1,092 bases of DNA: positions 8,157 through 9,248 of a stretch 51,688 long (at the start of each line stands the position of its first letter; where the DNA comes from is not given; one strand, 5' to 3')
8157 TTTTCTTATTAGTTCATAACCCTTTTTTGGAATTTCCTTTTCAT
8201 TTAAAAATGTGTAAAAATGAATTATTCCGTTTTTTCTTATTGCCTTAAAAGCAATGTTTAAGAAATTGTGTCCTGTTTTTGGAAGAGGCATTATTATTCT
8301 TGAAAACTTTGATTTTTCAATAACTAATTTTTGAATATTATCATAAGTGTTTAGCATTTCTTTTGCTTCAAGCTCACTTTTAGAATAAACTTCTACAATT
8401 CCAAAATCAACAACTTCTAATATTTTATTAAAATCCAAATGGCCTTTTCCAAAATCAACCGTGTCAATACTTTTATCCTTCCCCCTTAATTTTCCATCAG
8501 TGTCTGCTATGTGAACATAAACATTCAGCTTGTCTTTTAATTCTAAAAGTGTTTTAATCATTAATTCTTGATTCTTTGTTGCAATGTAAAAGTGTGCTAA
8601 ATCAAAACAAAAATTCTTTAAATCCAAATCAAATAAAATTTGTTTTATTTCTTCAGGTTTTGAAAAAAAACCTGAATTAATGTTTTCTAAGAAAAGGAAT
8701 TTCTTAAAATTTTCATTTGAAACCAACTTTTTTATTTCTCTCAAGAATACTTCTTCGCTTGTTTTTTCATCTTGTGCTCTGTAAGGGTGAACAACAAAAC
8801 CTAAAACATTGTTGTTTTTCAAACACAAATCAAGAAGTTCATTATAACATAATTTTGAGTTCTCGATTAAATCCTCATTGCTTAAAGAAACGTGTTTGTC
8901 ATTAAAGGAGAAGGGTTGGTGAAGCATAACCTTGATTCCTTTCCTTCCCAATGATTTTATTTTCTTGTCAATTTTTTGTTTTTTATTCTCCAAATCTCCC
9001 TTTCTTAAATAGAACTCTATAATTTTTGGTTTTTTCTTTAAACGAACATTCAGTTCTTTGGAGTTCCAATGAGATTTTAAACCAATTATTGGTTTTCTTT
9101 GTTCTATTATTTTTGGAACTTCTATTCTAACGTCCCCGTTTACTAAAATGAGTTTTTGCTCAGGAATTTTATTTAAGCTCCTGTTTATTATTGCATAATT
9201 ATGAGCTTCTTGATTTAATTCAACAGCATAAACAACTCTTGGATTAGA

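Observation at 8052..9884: Complete TIM-barrel domain nested inside the catalytic domain of a Trm5-type tRNA methyltransferase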

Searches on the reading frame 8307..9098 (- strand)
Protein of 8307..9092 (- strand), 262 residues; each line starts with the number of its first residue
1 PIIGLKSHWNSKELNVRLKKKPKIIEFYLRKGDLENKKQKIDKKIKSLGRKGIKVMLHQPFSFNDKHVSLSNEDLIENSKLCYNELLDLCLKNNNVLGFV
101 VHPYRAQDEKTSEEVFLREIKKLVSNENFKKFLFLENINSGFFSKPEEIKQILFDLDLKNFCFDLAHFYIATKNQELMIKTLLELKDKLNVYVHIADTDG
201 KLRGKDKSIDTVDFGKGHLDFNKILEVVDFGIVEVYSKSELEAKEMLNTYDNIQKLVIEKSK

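Call 3: search_protein_families(library=pfam, proteins=[window:8307-9092:-], max_evalue=1)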
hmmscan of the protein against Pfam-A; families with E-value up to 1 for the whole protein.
seq(262 aa): 3 families
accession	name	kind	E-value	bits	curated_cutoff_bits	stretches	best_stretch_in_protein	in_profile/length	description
PF01261.30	AP_endonuc_2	-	1.8e-11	44.7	31.1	1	37-228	26-216/249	Xylose isomerase-like TIM barrel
PF08032.17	SpoU_sub_bind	-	0.047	14.4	22.8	1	17-55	11-49/76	RNA 2'-O ribose methyltransferase substrate binding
PF13181.12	TPR_8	-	0.094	13.4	25.7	0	161-183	3-25/34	Tetratricopeptide repeat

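Call 4: search_protein_families(library=ncbifam, proteins=[window:8307-9092:-], max_evalue=1)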
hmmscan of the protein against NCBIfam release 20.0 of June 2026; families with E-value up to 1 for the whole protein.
seq(262 aa): 1 family
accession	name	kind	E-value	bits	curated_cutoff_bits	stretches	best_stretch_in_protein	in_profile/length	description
NF041277.1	coba_remo_CbiR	equivalog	1.5e-06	27.9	105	1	26-215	29-200/249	cobamide remodeling phosphodiesterase CbiR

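Call 8: search_solved_structures(query=window:8307-9092:-, max_evalue=10, show_alignments=3)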
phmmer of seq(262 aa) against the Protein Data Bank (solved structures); distinct sequences matched with E-value up to 10: 2.
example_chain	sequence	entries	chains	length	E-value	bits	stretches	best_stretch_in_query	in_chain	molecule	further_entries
7mjz_A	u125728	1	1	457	0.23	14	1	79-194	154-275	tRNA-2-methylthio-N(6)-dimethylallyladenosine synthase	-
7mjv_A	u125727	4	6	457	0.23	14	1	79-194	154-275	tRNA-2-methylthio-N(6)-dimethylallyladenosine synthase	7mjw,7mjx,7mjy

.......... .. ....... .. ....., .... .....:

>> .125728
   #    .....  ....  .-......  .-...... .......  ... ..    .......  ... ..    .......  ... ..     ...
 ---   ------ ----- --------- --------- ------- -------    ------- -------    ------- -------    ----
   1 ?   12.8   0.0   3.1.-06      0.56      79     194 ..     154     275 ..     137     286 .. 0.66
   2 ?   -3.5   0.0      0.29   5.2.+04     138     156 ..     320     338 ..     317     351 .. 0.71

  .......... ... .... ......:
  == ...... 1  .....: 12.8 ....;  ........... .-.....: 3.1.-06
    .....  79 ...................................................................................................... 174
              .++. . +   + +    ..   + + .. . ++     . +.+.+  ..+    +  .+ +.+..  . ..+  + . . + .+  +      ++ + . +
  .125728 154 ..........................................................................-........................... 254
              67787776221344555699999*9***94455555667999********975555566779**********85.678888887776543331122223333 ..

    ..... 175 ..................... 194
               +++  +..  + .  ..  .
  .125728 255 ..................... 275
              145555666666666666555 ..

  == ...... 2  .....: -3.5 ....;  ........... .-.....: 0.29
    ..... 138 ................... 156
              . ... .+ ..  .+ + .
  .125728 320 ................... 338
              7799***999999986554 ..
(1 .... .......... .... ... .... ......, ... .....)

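Call 17: search_solved_structures(query=A1, max_evalue=10, show_alignments=3)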
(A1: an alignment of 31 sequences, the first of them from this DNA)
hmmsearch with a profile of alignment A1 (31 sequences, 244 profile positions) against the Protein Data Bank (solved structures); distinct sequences matched with E-value up to 10: 20.
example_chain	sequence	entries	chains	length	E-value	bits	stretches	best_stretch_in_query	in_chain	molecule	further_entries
5zhz_A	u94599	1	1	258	3.1e-07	33.3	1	46-216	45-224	Probable endonuclease 4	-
10nh_A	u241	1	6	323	0.0016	21.2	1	41-205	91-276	Apurinic endonuclease (APN1)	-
6khy_A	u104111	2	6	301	0.011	18.4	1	87-196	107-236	Probable AP endonuclease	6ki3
3omw_A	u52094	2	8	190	0.054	16.2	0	23-61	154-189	CG14216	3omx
3fdf_A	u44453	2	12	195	0.06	16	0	23-61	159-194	FR253 | Serine phosphatase of RNA polymerase II CTD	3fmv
3p9y_A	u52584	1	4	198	0.061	16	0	23-61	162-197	CG14216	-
4imi_B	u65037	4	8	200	0.064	15.9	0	23-61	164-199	CG14216 | LD40846p | Ssu72 ortholog, LD40846p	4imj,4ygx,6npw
4oc9_A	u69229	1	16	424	0.34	13.6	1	114-156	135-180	Putative O-acetylhomoserine (Thiol)-lyase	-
7vf3_B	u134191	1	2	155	0.77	12.4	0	23-68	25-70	Uteroglobin,PB1m7 peptide,Uteroglobin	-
3aam_A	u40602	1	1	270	0.94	12.1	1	95-206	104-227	Endonuclease IV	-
6sw4_A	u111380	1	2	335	0.94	12.1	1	38-148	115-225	Arabinose binding protein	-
6yai_C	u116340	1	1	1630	1.1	11.8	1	72-148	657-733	Clathrin heavy chain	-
1xi4_A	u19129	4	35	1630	1.1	11.8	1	72-148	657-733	Clathrin heavy chain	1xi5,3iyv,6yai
6wcj_A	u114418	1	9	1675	1.3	11.7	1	72-148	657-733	Clathrin heavy chain 1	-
6sct_A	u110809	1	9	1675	1.3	11.7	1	72-148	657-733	Clathrin heavy chain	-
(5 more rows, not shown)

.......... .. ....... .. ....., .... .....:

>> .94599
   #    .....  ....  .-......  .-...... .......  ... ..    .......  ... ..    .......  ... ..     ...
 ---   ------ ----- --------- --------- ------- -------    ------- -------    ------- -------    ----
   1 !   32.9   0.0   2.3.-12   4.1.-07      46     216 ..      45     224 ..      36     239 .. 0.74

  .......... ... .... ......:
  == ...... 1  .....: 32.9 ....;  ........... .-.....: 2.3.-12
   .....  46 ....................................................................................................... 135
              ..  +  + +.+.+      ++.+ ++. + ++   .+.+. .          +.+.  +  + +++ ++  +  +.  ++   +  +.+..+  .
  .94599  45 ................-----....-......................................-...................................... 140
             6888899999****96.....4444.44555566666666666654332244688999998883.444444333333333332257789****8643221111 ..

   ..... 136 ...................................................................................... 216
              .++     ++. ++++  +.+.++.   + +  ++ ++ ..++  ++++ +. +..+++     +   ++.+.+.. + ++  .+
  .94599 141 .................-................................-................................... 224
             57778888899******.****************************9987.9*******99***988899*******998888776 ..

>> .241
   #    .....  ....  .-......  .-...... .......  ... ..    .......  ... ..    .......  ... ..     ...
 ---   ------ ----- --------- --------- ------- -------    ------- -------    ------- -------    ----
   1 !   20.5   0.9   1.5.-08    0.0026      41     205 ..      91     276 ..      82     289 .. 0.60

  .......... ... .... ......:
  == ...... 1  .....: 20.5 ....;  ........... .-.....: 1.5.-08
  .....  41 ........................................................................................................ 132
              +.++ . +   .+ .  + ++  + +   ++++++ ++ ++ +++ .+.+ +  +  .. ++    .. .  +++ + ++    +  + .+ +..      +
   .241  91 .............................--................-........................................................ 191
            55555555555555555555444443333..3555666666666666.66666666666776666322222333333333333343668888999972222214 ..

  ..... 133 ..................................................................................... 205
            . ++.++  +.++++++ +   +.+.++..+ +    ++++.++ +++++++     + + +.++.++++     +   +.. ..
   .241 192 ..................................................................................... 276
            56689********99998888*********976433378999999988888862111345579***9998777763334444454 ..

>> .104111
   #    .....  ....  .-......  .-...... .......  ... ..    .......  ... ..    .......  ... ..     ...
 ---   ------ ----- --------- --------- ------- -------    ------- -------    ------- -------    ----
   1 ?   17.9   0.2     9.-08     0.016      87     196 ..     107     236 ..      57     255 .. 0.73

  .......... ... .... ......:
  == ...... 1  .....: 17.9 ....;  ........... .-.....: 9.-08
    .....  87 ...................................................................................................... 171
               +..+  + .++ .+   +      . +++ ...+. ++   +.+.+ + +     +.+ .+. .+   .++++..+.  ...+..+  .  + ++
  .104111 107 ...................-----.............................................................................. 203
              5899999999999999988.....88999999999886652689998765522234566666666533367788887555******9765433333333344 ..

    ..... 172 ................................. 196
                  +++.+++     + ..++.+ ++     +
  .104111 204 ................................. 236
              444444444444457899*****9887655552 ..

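Call 18: search_protein_families(library=pfam, alignment_id=A1, max_evalue=0.01)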
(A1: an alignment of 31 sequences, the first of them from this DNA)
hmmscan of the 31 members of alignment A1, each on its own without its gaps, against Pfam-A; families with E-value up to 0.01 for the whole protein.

A. member 1, seq(261 aa): 1 family
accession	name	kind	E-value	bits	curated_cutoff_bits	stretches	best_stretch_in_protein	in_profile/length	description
PF01261.30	AP_endonuc_2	-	1.8e-11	44.7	31.1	1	39-230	26-216/249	Xylose isomerase-like TIM barrel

B. families by the number of members that match (of 31 scanned): 6 families
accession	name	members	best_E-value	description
PF01261.30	AP_endonuc_2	27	1.7e-14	Xylose isomerase-like TIM barrel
PF01979.26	Amidohydro_1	1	0.0024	Amidohydrolase family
PF00795.27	CN_hydrolase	1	0.0033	Carbon-nitrogen hydrolase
PF00804.31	Syntaxin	1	0.0037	Syntaxin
PF16387.11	DUF4996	1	0.0085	Domain of unknown function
PF13181.12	TPR_8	1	0.0086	Tetratricopeptide repeat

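Call 34: predict_structure(alignment_id=A1)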
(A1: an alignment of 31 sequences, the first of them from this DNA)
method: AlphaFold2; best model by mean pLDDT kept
length: 261 residues; sequences in the alignment: 31
mean_pLDDT: 96.8   pTM: 0.93
mean pLDDT of the five models: 96.8, 96.6, 95.5, 95.4, 95.2
residues with pLDDT >= 90: 249; 70-90: 12; 50-70: 0; < 50: 0
segments of 3 or more residues with pLDDT < 50: none
pLDDT, mean of each block of 10 residues (from residue 1): 96 97 98 98 99 99 97 98 99 99 91 95 98 98 96 96 98 98 98 98 92 96 98 96 97 96 88
secondary structure, 60 per line:
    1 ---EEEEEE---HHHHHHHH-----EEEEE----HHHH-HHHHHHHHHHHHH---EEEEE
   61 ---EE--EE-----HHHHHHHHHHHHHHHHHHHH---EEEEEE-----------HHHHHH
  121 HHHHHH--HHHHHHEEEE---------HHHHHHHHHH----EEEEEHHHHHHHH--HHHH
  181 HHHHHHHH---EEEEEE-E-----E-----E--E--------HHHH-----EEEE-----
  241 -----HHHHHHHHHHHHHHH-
elements in order: E4-9 H13-20 E26-30 H35-38 H40-52 E56-60 H75-94 E98-103 H115-126 H129-134 E135-138 H148-157 E162-166 H167-174 H177-188 E192-197 H223-226 E232-235 H246-260

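Call 37: find_homologous_proteins(query=A1, max_evalue=0.001)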
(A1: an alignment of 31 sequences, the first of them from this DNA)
Query A1 (31 sequences) (261 aa, profile of the alignment): 1 proteins with E <= 0.001 among 5304 candidates.
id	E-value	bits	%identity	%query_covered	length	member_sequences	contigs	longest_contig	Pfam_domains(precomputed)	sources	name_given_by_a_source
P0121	3.9e-29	120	28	85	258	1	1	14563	PF01261.31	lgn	-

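Call 38: fold_search(model_id=the predicted structure, library=pdb)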
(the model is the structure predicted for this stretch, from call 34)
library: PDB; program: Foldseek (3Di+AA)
matches with E <= 10: 1692; with E <= 0.001: 223
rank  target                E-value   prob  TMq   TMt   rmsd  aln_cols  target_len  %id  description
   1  6wn6_B                1.5e-10  1.00  0.68  0.67   4.6       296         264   15  Crystal structure of 3-keto-D-glucoside 4-epimerase, YcjR, from E. coli, apo form (released 2020-06-10)
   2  6wn6_A                3.4e-10  1.00  0.68  0.68   4.2       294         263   15  Crystal structure of 3-keto-D-glucoside 4-epimerase, YcjR, from E. coli, apo form (released 2020-06-10)
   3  3cqj_B                5.2e-10  1.00  0.75  0.72   4.0       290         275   14  Crystal Structure of L-xylulose-5-phosphate 3-epimerase UlaE (form B) complex with Zn2+ (released 2008-11-25)
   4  3cqi_B                1.1e-09  1.00  0.74  0.71   4.0       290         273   14  Crystal Structure of L-xylulose-5-phosphate 3-epimerase UlaE (form B) complex with sulfate (released 2008-11-25)
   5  3cqi_A                1.1e-09  1.00  0.75  0.71   3.8       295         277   15  Crystal Structure of L-xylulose-5-phosphate 3-epimerase UlaE (form B) complex with sulfate (released 2008-11-25)
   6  2zvr_B                1.2e-09  1.00  0.68  0.68   4.2       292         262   16  Crystal structure of a D-tagatose 3-epimerase-related protein from Thermotoga maritima (released 2009-03-10)
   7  3cqj_A                3.5e-09  1.00  0.76  0.72   3.8       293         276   15  Crystal Structure of L-xylulose-5-phosphate 3-epimerase UlaE (form B) complex with Zn2+ (released 2008-11-25)
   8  5zhz                  6.0e-09  1.00  0.64  0.66   5.3       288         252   12  Crystal structure of the apurinic/apyrimidinic endonuclease IV from Mycobacterium tuberculosis (released 2018-04-04)
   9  5b7y_B                6.4e-09  1.00  0.69  0.67   4.2       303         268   15  Crystal Structure of Hyperthermophilic Thermotoga maritima L-Ketose-3-Epimerase with Co2+ (released 2017-03-15)
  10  8yec_C                7.7e-09  1.00  0.71  0.64   4.2       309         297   13  Crystal structure of L-ribulose 3-epimerase in complex with D-allulose (released 2025-02-12)
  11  3c0q                  8.7e-09  1.00  0.61  0.58   4.2       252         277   15  UVDE E175A (released 2008-12-09)
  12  5b7y_A                9.3e-09  1.00  0.68  0.66   4.3       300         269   15  Crystal Structure of Hyperthermophilic Thermotoga maritima L-Ketose-3-Epimerase with Co2+ (released 2017-03-15)
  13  5h1w_A                9.9e-09  1.00  0.68  0.66   4.2       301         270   15  Crystal Structure of Hyperthermophilic Thermotoga maritima L-Ketose-3-Epimerase with Mn2+ and L(+)-Erythrulose (released 2017-03-15)
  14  8yeb_A                1.2e-08  1.00  0.67  0.61   4.5       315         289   13  Crystal structure of L-ribulose 3-epimerase from Arthrobacter globiformis M30 (released 2025-02-12)
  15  3tva_B                1.3e-08  1.00  0.69  0.65   4.9       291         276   15  Crystal Structure of Xylose isomerase domain protein from Planctomyces limnophilus (released 2011-10-05)
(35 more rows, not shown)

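Call 39: find_encoding_contigs(protein=P0121, flank=8000, max_places=3)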
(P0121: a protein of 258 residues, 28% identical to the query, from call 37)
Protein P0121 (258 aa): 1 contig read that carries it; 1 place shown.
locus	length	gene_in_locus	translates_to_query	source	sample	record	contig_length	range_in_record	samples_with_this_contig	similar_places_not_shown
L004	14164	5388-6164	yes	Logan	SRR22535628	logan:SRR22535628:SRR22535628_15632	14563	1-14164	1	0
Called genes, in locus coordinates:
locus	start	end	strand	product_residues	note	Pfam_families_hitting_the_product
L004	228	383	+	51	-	-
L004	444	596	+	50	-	-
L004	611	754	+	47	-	-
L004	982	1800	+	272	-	PF00702:Hydrolase, PF13419:HAD_2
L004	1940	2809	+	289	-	PF00892:EamA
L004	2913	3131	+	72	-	-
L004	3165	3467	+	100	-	PF11171:DUF2958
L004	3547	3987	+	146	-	-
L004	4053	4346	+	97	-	-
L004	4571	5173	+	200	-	PF19700:DUF6198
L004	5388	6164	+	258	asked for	PF01261:AP_endonuc_2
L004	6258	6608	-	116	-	-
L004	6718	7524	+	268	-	PF00149:Metallophos, PF12850:Metallophos_2 (weak)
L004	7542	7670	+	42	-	-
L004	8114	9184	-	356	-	PF00072:Response_reg, PF01339:CheB_methylest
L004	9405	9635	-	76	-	-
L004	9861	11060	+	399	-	PF05977:MFS_3 (weak), PF07690:MFS_1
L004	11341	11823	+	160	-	-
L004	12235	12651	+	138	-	-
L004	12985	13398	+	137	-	-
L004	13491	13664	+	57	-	-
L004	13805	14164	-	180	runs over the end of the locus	-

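Call 50: search_protein_representatives(alignment_id=A1)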
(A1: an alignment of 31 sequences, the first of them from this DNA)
Query: 31 sequences, 244 profile positions. Proteins with E-value up to 0.001 (for the whole library): 1052; up to 1e-10: 164; up to 1e-30: 78. The best 150 are listed.
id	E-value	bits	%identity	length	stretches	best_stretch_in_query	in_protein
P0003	1.3e-82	293.3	-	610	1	1-243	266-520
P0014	1.1e-78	280.5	-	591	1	1-242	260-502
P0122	3.7e-72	259.1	-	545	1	1-243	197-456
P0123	8.5e-72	257.9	-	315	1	18-243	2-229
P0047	9.9e-71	254.4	-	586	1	1-243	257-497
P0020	2.2e-69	250.0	-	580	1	1-243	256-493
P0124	7.4e-69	248.3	-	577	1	3-238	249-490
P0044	1.5e-68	247.3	-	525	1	1-243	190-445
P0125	1.2e-67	244.3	-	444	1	2-243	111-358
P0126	6.0e-67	242.0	-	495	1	1-242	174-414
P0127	2.3e-66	240.1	-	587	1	2-240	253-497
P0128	1.4e-65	237.5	-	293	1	1-242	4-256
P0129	1.9e-64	233.8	-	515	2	2-243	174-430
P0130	3.1e-63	229.9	-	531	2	1-243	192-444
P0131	7.5e-63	228.6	-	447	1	2-243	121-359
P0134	3.2e-61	223.3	-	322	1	2-242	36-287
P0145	4.0e-51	190.2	-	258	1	2-243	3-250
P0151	6.4e-49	183.0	-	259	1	2-243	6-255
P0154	6.2e-47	176.5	-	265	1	2-243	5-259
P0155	2.6e-46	174.4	-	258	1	1-241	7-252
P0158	2.1e-44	168.2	-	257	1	2-242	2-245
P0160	7.3e-41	156.6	-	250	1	1-241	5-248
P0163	2.6e-40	154.8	-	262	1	2-242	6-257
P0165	3.1e-40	154.6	-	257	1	2-243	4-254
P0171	4.3e-37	144.2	-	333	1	3-240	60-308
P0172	1.9e-36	142.1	-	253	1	2-242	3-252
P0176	2.2e-34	135.4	-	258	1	2-243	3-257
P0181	2.2e-33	132.1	-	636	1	2-242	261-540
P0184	1.7e-32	129.2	-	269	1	2-243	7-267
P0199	7.2e-29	117.3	-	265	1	2-242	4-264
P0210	5.5e-25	104.6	-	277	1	2-242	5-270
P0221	1.3e-19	87.0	-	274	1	2-242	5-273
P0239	1.6e-14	70.3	-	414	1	94-242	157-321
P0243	3.6e-14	69.2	-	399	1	18-214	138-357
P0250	1.2e-12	64.2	-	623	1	1-240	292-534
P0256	3.9e-12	62.5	-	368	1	3-215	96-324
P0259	5.8e-12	62.0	-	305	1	20-216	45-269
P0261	6.6e-12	61.8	-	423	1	12-242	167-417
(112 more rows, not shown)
